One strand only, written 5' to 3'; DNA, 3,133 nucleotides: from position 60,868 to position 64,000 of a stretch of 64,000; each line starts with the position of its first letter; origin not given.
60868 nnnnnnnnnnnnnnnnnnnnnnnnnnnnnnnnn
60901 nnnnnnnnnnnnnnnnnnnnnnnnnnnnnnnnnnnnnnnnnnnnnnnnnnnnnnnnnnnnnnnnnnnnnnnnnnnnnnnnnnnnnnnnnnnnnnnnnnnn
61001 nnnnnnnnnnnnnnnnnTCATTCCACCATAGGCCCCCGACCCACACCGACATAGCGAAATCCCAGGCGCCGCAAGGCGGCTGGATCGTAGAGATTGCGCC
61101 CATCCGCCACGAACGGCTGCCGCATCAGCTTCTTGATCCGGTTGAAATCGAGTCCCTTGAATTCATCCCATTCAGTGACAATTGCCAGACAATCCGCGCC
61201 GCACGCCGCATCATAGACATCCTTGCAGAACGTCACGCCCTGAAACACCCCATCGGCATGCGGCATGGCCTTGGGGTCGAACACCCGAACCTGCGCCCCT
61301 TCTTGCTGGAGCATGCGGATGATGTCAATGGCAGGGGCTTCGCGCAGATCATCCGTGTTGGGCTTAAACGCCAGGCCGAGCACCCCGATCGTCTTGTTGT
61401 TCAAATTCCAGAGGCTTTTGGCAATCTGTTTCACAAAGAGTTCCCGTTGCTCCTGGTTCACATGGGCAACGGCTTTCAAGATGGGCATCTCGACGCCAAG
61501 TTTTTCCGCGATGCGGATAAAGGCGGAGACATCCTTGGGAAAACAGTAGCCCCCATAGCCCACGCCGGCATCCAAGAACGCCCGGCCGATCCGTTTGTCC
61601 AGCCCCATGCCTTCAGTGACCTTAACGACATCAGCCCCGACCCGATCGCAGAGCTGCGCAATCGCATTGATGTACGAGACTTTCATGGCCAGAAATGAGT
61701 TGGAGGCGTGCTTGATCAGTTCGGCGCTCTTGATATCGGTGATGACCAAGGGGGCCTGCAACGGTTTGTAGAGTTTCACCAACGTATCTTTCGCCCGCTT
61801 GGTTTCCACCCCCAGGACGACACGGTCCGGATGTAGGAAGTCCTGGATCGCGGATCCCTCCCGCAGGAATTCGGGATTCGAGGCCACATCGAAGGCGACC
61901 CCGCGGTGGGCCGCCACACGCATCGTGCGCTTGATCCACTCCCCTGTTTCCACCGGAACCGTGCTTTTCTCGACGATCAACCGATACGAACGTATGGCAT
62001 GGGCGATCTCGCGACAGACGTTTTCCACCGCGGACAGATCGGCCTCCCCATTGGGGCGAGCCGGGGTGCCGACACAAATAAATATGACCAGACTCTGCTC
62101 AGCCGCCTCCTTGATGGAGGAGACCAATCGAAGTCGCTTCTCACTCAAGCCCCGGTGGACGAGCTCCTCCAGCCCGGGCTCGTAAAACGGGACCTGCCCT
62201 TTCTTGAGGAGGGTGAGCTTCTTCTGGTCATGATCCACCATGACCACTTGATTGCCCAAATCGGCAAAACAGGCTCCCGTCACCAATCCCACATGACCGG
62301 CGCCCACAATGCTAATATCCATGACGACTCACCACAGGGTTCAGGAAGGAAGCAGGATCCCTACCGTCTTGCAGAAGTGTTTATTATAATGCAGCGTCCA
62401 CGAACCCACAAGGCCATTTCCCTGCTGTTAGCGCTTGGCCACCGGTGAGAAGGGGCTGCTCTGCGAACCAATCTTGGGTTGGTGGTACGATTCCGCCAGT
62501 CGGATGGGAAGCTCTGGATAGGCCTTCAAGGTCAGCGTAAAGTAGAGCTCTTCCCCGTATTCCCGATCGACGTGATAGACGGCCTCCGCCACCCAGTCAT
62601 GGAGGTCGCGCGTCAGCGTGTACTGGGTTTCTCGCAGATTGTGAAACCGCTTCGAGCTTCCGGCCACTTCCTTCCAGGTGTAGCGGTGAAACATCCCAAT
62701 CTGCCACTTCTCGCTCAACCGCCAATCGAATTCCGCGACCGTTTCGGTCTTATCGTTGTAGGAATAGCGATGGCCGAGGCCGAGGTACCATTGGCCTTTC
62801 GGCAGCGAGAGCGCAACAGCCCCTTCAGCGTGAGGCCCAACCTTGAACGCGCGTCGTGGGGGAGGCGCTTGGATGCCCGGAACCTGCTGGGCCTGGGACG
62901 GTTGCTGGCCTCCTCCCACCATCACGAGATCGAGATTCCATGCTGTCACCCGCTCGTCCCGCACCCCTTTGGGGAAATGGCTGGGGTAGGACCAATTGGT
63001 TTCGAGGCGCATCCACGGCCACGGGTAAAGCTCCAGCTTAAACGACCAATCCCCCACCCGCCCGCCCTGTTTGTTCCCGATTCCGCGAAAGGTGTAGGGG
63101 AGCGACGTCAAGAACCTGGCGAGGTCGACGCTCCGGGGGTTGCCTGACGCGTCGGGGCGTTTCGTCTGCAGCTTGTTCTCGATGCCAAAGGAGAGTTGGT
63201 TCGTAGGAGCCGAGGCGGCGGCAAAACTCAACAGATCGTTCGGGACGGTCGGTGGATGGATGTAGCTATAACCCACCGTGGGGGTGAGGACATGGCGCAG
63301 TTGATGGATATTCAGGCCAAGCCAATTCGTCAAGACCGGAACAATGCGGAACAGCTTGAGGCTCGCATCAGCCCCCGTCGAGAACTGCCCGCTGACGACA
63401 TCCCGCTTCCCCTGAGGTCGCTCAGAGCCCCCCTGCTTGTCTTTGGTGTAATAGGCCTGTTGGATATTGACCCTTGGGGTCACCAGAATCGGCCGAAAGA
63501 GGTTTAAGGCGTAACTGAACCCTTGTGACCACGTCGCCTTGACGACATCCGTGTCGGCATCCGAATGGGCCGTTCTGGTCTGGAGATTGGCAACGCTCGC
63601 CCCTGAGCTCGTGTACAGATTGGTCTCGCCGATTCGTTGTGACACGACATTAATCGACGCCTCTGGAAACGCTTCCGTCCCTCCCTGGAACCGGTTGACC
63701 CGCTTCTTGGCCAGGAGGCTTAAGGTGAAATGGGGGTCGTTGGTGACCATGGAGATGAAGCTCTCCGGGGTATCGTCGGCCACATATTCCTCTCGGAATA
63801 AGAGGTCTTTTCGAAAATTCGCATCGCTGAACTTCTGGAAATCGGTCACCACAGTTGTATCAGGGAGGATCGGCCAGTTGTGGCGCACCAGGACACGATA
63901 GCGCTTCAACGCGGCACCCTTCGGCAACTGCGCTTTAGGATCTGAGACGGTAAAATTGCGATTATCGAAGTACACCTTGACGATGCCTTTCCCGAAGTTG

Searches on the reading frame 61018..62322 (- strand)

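Call 7: search_protein_families(library=pfam, proteins=[window:61018-62322:-], max_evalue=0.001)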
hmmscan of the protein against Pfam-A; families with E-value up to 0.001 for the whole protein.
window:61018-62322:- (434 aa): 5 families
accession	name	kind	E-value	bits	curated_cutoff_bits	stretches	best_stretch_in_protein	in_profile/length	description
PF03721.20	UDPG_MGDP_dh_N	-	1.2e-61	208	27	1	1-183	1-186/187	UDP-glucose/GDP-mannose dehydrogenase family, NAD binding domain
PF03720.21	UDPG_MGDP_dh_C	-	5.3e-38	130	30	1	313-414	1-103/103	UDP-glucose/GDP-mannose dehydrogenase family, UDP binding domain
PF00984.24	UDPG_MGDP_dh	-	2.9e-35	120.7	25.4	1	198-290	1-93/94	UDP-glucose/GDP-mannose dehydrogenase family, central domain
PF02558.23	ApbA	-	0.00011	22.3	22.2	1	3-50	1-47/150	Ketopantoate reductase PanE/ApbA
PF03446.21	NAD_binding_2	-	0.00019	21.9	21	0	2-132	1-105/161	NAD binding domain of 6-phosphogluconate dehydrogenase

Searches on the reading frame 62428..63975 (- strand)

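Call 7: search_protein_families(library=pfam, proteins=[window:62428-63975:-], max_evalue=0.001)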
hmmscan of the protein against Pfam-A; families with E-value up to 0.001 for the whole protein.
window:62428-63975:- (515 aa): 2 families
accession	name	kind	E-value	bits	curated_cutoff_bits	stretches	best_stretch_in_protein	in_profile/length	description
PF19838.5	LptD_2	-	2e-06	27.2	22.5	1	146-238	258-349/464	LptD protein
PF04453.20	LptD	-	0.00018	21.4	22.4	1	25-244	3-214/384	LPS transport system D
